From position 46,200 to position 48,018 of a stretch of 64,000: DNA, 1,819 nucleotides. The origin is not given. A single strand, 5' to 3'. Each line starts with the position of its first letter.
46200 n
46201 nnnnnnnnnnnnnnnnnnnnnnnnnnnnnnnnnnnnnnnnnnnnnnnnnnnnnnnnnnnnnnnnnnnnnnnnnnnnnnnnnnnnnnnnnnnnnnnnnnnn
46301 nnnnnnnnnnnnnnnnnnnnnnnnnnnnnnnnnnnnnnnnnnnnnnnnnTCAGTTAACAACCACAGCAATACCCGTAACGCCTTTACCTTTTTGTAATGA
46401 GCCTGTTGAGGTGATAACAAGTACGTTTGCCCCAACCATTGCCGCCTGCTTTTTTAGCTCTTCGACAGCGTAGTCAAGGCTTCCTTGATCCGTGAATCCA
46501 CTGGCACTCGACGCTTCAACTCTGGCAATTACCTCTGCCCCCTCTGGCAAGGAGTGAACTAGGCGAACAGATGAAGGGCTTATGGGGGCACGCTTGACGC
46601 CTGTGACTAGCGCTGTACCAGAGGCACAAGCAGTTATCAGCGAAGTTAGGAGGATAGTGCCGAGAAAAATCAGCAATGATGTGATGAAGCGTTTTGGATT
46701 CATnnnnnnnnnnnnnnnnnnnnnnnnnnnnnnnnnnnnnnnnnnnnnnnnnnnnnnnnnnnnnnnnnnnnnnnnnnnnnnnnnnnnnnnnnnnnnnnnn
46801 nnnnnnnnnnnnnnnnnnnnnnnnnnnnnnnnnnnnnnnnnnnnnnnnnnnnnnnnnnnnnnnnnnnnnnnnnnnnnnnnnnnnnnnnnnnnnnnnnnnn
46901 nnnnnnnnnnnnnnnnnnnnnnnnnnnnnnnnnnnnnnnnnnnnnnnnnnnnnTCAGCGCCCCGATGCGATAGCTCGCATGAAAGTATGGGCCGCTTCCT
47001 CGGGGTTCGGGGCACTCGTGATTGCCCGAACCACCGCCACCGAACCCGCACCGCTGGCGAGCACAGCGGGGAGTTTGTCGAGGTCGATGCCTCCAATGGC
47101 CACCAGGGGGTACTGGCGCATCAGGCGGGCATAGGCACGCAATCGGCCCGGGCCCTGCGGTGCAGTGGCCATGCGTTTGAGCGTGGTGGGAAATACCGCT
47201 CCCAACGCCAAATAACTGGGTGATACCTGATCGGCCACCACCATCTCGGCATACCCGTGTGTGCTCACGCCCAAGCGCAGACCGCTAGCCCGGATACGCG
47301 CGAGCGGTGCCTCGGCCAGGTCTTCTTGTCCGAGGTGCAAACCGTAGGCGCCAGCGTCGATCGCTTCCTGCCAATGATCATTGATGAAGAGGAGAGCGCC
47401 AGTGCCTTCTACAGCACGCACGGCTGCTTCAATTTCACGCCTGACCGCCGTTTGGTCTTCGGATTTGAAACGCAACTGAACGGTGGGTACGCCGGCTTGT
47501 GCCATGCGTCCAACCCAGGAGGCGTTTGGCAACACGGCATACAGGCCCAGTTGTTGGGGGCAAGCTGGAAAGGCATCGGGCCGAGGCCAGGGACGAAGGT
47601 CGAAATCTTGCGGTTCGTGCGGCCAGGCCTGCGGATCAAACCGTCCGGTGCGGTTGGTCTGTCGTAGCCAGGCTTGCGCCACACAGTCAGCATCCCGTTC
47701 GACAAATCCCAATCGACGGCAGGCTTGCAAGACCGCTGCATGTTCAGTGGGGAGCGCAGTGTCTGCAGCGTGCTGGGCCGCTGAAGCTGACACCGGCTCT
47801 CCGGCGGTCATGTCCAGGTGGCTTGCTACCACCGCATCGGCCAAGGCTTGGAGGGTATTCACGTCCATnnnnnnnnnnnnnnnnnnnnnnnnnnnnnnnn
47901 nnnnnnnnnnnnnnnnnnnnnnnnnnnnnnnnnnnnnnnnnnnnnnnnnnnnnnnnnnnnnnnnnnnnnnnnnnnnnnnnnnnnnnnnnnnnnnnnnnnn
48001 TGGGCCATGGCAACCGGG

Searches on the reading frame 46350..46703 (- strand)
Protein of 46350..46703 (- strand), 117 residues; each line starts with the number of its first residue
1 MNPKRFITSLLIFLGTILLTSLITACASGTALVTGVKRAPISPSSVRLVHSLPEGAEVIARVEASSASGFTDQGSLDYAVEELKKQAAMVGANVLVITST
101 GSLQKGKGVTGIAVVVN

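Call 6: search_protein_families(library=pfam, proteins=[window:46350-46703:-], max_evalue=1)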
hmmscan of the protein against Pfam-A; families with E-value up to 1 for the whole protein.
window:46350-46703:- (117 aa): 2 families
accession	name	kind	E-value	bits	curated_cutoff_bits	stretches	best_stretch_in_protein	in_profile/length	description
PF07338.18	YdgH_BhsA-like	-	0.011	16.2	27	1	72-114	12-52/55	YdgH/BhsA/McbA-like domain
PF13698.11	DUF4156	-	0.024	15.4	28.9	1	71-102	41-72/90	Domain of unknown function (DUF4156)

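Call 7: search_protein_families(library=ncbifam, proteins=[window:46350-46703:-], max_evalue=1)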
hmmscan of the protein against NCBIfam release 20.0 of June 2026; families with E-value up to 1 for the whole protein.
window:46350-46703:- (117 aa): 2 families
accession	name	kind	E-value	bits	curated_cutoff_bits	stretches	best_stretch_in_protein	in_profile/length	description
NF047442.1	SaltregLepto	equivalog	0.027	14.2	220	1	14-103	4-89/140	LA_1841 family salt-regulated protein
NF007400.1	PRK09929.1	equivalog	0.058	13.6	90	1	73-107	48-82/91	DUF1471 family periplasmic protein YahO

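Call 8: find_homologous_proteins(query=window:46350-46703:-)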
Query window:46350-46703:- (117 aa): 85 proteins with E <= 0.001 among 109 candidates.
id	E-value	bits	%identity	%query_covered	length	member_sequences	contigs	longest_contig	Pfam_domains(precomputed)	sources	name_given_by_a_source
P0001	3.2e-42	160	70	97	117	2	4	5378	-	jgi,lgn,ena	-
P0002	4.0e-42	160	69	97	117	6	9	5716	-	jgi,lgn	jgi:hypothetical protein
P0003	4.2e-42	160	96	73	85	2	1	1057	-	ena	-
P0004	2.6e-40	154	69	97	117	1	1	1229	-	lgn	-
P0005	4.7e-40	153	67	97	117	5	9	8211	-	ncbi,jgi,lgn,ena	jgi:hypothetical protein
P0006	9.3e-40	152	66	97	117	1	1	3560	-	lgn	-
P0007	1.7e-39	152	66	97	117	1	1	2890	-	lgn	-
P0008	5.5e-39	150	65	97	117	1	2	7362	-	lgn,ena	-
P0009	3.3e-38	148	64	97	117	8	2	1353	-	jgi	-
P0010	5.5e-26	108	59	88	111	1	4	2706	-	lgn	-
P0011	1.5e-22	97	58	87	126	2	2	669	-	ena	-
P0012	2.6e-22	96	83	54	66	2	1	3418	-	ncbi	-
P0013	1.8e-21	94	54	91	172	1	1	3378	-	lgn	-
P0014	3.0e-21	93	57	77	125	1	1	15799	-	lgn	-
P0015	5.9e-21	92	63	61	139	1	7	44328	-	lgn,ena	-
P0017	7.1e-21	92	53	78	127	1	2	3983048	-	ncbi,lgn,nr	ncbi:hypothetical protein RJ527_09030 [Thalassospiraceae bacterium LMO-SO8]|nr:hypothetical protein 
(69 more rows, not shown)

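Call 10: find_encoding_contigs(protein=P0005, flank=6000, max_places=8)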
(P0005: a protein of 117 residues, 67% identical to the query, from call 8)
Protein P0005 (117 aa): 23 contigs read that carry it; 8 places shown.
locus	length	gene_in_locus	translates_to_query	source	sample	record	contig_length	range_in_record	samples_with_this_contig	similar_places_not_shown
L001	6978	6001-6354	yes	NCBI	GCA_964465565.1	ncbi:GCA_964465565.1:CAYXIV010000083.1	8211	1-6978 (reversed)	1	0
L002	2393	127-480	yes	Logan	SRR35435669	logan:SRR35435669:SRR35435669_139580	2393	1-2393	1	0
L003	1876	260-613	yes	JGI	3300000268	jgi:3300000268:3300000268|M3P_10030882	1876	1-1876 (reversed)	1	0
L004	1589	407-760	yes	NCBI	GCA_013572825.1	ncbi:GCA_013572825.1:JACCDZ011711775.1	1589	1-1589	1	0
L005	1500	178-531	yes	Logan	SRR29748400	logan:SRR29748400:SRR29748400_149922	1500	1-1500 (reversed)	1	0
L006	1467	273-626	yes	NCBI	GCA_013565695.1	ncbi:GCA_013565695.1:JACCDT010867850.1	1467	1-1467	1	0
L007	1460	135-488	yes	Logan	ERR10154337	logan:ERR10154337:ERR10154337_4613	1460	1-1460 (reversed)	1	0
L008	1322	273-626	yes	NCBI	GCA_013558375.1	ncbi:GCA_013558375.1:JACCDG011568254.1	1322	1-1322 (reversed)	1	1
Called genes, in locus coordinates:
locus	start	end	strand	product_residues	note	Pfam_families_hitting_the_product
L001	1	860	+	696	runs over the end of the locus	?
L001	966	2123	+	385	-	PF00990:GGDEF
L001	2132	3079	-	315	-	PF00126:HTH_1, PF03466:LysR_substrate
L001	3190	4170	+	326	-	PF03401:TctC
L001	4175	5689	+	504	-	PF08666:SAF (weak), PF04295:GD_AH_second, PF20629:GD_AH_C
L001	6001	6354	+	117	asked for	-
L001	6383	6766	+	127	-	-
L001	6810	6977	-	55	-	?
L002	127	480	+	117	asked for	-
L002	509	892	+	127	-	-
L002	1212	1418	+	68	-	-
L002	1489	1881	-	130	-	PF00589:Phage_integrase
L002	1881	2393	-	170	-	?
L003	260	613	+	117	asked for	-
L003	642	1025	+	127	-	-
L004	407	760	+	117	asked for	-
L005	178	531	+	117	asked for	-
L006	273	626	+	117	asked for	-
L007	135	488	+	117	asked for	-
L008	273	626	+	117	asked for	-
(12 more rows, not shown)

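Call 18: find_encoding_contigs(protein=P0017, flank=8000, max_places=3)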
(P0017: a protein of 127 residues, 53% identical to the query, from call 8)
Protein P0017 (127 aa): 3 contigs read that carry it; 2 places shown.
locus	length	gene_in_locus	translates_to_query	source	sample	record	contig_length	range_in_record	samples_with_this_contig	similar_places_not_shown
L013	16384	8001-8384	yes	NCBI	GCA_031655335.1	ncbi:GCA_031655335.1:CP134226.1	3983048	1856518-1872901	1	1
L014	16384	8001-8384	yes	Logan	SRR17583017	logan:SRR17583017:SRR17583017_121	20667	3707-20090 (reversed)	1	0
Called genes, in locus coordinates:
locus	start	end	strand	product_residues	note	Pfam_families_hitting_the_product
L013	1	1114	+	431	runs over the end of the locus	-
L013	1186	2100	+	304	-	-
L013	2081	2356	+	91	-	-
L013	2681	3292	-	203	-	PF18728:HEPN_AbiV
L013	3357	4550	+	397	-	-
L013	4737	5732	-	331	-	PF05708:Peptidase_C92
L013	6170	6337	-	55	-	-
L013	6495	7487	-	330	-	PF14022:DUF4238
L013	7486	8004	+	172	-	PF00565:SNase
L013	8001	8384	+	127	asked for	-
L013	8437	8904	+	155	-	-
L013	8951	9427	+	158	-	-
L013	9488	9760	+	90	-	-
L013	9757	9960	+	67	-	-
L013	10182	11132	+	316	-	-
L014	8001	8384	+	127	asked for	-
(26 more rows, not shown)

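Call 35: find_related_loci(query=A1, collection=genome_contigs, flank=8000)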
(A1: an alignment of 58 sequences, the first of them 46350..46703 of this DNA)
Query A1 (117 aa) in genome_contigs; peptide patterns used: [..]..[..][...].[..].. (x = any residue, [..] = any of these).
600 stretches matched a pattern (row limit reached: there are more); 7 encode a relative of the query (tblastn E <= 1e-3); 7 distinct loci.
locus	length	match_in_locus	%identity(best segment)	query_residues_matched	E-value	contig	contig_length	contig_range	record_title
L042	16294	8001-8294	58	11-115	6e-30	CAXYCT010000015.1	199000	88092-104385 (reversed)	MAG: uncultured Woeseiaceae bacterium isolate FRAM_RAS_F4_12_1920_1-MAG_16 genome assembly, contig: FRAM_RAS_F4_12_1920_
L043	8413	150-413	51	17-106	1e-25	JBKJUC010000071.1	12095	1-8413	MAG: Burkholderiales bacterium isolate ant_bin.647 k117_164079, whole genome shotgun sequence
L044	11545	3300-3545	55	25-106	4e-25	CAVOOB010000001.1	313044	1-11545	MAG: uncultured Gemmatimonadales bacterium isolate MFD09964.bin.1.247 genome assembly, contig: contig_18961, whole genom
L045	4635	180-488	50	3-105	3e-23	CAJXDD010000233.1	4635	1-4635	MAG TPA_asm: uncultured Gammaproteobacteria bacterium isolate ERR599106_bin.94_MetaBAT_v2.12.1_MAG genome assembly, cont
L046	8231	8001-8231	56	11-87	5e-22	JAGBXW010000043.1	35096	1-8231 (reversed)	MAG: Treponema sp. isolate RGIG9546 Yak_Colon-2__c269114, whole genome shotgun sequence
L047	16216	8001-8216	57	28-98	6e-21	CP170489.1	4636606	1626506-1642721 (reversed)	MAG: bacterium isolate tig00000063 chromosome, complete genome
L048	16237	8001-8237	57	23-101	2e-25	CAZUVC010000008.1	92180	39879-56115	MAG TPA_asm: uncultured Thiobacillus sp. isolate binchicken_co324_21 genome assembly, contig: NODE_115_length_92180_cov_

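Call 41: search_solved_structures(query=A1, max_evalue=1)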
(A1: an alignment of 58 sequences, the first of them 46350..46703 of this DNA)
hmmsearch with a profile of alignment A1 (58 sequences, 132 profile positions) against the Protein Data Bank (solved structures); distinct sequences matched with E-value up to 1: 7.
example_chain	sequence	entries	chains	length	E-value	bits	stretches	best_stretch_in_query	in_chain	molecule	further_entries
7k5b_F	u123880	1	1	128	0.087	15.7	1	58-100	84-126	Dynein light chain roadblock-type 2 protein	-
6zyw_F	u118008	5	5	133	0.099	15.5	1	58-100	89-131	Dynein light chain roadblock-type 2 protein | Dynein light chain roadblock LC7A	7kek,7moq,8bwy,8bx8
8fbo_A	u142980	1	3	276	0.22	14.4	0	23-109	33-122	KWOCA_102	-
3gfv_A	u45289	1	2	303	0.29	14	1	49-102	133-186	Uncharacterized ABC transporter solute-binding protein yclQ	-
9j2f_G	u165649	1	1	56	0.43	13.4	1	9-40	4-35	Light-harvesting protein gamma1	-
2gtc_A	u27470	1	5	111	0.46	13.4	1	72-104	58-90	UPF0145 protein BC_1816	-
1vr4_A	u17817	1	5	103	0.77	12.7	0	71-101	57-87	hypothetical protein APC22750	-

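Call 43: predict_structure(alignment_id=A1)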
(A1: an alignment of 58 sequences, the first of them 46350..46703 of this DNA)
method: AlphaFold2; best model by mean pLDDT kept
length: 117 residues; sequences in the alignment: 58
mean_pLDDT: 87.4   pTM: 0.74
mean pLDDT of the five models: 87.4, 85.4, 84.8, 84.7, 83.9
residues with pLDDT >= 90: 72; 70-90: 32; 50-70: 13; < 50: 0
segments of 3 or more residues with pLDDT < 50: none
pLDDT, mean of each block of 10 residues (from residue 1): 70 71 70 95 97 97 88 88 98 97 85 96
secondary structure, 60 per line:
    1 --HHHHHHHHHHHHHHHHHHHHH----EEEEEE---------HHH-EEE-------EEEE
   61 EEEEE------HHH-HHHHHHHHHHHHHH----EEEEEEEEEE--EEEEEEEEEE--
elements in order: H3-23 E28-33 E47-49 E57-65 H76-89 E94-103 E106-115

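Call 46: fold_search(model_id=the predicted structure, library=pdb)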
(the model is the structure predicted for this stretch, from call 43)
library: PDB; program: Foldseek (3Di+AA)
matches with E <= 10: 922; with E <= 0.001: 2
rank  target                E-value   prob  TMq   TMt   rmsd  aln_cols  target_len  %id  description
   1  5evf                  3.2e-05  1.00  0.58  0.64   4.0        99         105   21  Crystal structure of a Francisella virulence factor FvfA in the hexagonal form (released 2016-10-26)
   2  5evg                  9.0e-05  1.00  0.57  0.65   4.1        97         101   21  Crystal structure of a Francisella virulence factor FvfA in the orthorhombic form (released 2016-10-26)
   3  2y1b                  4.2e-02  1.00  0.52  0.70   3.2        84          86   14  Crystal structure of the E. coli outer membrane lipoprotein RcsF (released 2011-03-16)
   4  4evu_B                1.6e-01  0.82  0.36  0.56   4.3        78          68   17  Crystal structure of C-terminal domain of putative periplasmic protein ydgH from S. enterica (released 2012-05-30)
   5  6t1w_D                2.4e-01  0.66  0.33  0.46   5.1        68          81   18  Structure of E. coli BamA in complex with lipoprotein RcsF (released 2020-05-13)
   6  6t1w_C                3.8e-01  0.85  0.42  0.59   4.0        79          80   15  Structure of E. coli BamA in complex with lipoprotein RcsF (released 2020-05-13)
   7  4evu_A                5.4e-01  0.54  0.33  0.55   6.0        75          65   16  Crystal structure of C-terminal domain of putative periplasmic protein ydgH from S. enterica (released 2012-05-30)
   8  9j9h_AJ               6.1e-01  0.18  0.29  0.28   7.9        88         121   15  High-resolution cryo-EM structure of the Plasmodium falciparum 80S ribosome bound to RACK1 and E-tRNA (released 2025-06-04)
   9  6lqs_SZ               6.1e-01  0.11  0.23  0.22   8.9        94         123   13  Cryo-EM structure of 90S small subunit preribosomes in transition states (State D) (released 2020-09-16)
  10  5n3f_A                7.2e-01  0.15  0.25  0.10  11.7        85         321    5  cAMP-dependent Protein Kinase A from Cricetulus griseus in complex with fragment like molecule N-[3-(aminomethyl)pheny (released 2018-02-28)
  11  7b8w_A                7.6e-01  0.11  0.23  0.11  11.9        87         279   16  Structure of LIMK1 Kinase domain with allosteric inhibitor TH-470 (released 2022-03-02)
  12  6i99_A                8.6e-01  0.14  0.24  0.12  11.3        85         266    9  Bone Marrow Tyrosine Kinase in Chromosome X in complex with a newly designed covalent inhibitor JS24 (released 2020-05-27)
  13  8txy_B                8.6e-01  0.14  0.25  0.11  12.1        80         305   10  X-ray crystal structure of JRD-SIK1/2i-3 bound to a MARK2-SIK2 chimera (released 2024-01-10)
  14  5eak_B                9.1e-01  0.15  0.25  0.12  11.1        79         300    9  Optimization of Microtubule Affinity Regulating Kinase (MARK) Inhibitors with Improved Physical Properties (released 2016-02-17)
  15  4ug0_SY               9.6e-01  0.14  0.28  0.26   7.9        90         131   11  STRUCTURE OF THE HUMAN 80S RIBOSOME (released 2015-06-10)
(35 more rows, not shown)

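Call 51: search_protein_families(library=padloc, proteins=[window:46350-46703:-], max_evalue=0.1)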
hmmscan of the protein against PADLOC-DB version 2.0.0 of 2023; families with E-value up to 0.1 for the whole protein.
window:46350-46703:- (117 aa): 0 families

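Call 57: find_encoding_contigs(protein=P0003, flank=5000, max_places=4)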
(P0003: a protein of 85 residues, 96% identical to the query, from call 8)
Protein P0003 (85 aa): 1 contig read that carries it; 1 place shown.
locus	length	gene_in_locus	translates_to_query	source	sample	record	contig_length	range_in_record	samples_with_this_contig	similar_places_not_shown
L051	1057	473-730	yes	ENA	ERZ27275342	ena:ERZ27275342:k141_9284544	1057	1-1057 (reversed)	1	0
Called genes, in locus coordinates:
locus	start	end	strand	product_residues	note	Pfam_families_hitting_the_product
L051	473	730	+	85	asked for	-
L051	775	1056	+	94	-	?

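Call 60: search_protein_families(library=phrogs, proteins=[window:46350-46703:-], max_evalue=0.01)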
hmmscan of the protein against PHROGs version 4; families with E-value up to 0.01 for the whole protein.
window:46350-46703:- (117 aa): 1 family
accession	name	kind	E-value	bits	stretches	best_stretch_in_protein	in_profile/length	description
phrog_27267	-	unknown function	7.1e-08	33.8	1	10-103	5-97/130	-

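Call 62: search_dna_similar(query=window:46350-46703:-, collection=phages, mode=protein, max_rows=12, max_evalue=0.001)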
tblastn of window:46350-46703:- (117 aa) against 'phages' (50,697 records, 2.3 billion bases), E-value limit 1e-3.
No match.

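Call 65: find_related_loci(query=A1, collection=viral_contigs, flank=8000)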
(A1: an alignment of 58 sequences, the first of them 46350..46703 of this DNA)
Query A1 (117 aa) in viral_contigs; peptide patterns used: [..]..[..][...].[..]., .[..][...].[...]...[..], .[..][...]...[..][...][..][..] (x = any residue, [..] = any of these).
239 stretches matched a pattern; 13 encode a relative of the query (tblastn E <= 1e-3); 13 distinct loci.
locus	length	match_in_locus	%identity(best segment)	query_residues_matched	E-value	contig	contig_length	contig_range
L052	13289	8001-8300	49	6-102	1e-23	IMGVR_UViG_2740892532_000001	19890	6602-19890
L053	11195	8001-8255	49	22-106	1e-22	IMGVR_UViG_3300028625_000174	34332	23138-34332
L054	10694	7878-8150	49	5-100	2e-22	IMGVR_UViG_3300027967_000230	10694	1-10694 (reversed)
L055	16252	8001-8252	45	17-100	4e-20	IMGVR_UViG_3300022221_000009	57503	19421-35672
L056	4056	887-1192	36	12-112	3e-15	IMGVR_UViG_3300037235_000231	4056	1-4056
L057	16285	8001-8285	36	13-106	7e-14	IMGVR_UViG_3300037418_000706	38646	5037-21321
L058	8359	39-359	34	1-106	8e-13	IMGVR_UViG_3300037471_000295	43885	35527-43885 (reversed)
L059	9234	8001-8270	35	18-106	2e-12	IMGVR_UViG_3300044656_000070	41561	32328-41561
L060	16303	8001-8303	32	3-108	2e-11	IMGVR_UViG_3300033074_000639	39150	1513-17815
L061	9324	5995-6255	40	26-113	8e-11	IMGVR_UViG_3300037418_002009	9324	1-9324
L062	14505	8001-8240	34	18-97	3e-10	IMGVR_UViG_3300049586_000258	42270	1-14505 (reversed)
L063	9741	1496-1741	40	26-106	4e-10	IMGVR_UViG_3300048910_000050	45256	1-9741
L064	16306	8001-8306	35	12-111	2e-9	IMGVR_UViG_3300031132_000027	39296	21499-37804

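Call 66: find_encoding_contigs(protein=P0002, flank=7000, max_places=6)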
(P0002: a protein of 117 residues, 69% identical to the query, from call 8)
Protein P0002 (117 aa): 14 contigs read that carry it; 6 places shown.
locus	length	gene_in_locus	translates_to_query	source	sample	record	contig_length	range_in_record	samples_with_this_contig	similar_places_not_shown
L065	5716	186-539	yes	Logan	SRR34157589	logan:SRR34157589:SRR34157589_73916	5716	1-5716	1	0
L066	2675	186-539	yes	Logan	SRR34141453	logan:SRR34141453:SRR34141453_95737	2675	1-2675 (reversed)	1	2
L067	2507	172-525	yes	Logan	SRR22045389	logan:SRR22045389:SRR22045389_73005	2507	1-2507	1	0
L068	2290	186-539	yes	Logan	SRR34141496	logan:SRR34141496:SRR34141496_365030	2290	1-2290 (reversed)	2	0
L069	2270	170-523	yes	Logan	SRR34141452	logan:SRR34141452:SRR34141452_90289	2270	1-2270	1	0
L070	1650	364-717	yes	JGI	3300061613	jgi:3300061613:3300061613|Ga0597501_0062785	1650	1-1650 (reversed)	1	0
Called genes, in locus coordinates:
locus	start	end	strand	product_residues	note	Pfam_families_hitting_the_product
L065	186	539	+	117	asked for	-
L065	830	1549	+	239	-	-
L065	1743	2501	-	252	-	PF02668:TauD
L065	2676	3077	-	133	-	PF04134:DCC1-like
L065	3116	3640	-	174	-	PF02082:Rrf2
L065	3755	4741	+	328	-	PF13411:MerR_1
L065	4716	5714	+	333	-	?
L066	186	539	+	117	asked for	-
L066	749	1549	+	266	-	PF25164:CoiA_N (weak)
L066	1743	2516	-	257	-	PF02668:TauD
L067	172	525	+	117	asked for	-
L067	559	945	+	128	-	-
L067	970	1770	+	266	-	-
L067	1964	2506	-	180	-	?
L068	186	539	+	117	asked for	-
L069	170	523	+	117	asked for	-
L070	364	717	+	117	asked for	-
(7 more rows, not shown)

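Call 67: find_encoding_contigs(protein=P0008, flank=7000, max_places=4)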
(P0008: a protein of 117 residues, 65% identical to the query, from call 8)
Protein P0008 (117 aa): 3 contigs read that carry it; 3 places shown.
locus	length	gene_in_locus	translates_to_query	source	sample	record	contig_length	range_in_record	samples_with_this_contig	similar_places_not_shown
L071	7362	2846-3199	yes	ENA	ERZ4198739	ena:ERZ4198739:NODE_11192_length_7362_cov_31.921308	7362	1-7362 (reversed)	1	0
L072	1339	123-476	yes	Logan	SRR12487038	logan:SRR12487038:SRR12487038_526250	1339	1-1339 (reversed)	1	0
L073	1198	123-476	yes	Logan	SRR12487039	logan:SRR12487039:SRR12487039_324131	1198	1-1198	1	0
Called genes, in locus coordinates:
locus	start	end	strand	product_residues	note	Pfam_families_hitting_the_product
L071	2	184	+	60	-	?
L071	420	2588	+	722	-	PF07715:Plug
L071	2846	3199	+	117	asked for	-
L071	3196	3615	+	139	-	-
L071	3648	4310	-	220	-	PF00239:Resolvase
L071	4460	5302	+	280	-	PF02129:Peptidase_S15 (weak), PF08538:DUF1749 (faint), PF00756:Esterase (weak), PF00561:Abhydrolase_1, PF07819:PGAP1 (weak), PF12146:Hydrolase_4, PF10230:LIDHydrolase (weak), PF06028:DUF915, +2 more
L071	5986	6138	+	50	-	-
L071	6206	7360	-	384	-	?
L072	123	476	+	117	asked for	-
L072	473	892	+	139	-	-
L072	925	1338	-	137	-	?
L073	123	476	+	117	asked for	-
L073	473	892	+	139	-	-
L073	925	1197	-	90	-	?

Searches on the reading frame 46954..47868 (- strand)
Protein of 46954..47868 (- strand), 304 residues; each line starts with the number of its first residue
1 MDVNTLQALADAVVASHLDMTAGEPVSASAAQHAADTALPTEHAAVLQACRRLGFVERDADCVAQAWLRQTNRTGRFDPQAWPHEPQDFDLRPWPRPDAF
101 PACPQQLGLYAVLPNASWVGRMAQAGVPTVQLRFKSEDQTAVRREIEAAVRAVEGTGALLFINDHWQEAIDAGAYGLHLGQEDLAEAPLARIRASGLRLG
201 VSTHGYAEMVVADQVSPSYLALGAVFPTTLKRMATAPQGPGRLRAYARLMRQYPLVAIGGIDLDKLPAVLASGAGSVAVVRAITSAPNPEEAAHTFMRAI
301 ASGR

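Call 22: find_encoding_contigs(protein=window:46954-47868:-, flank=6000, max_places=8)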
Protein window:46954-47868:- (304 aa): no gene with exactly this product is on record in the collection.
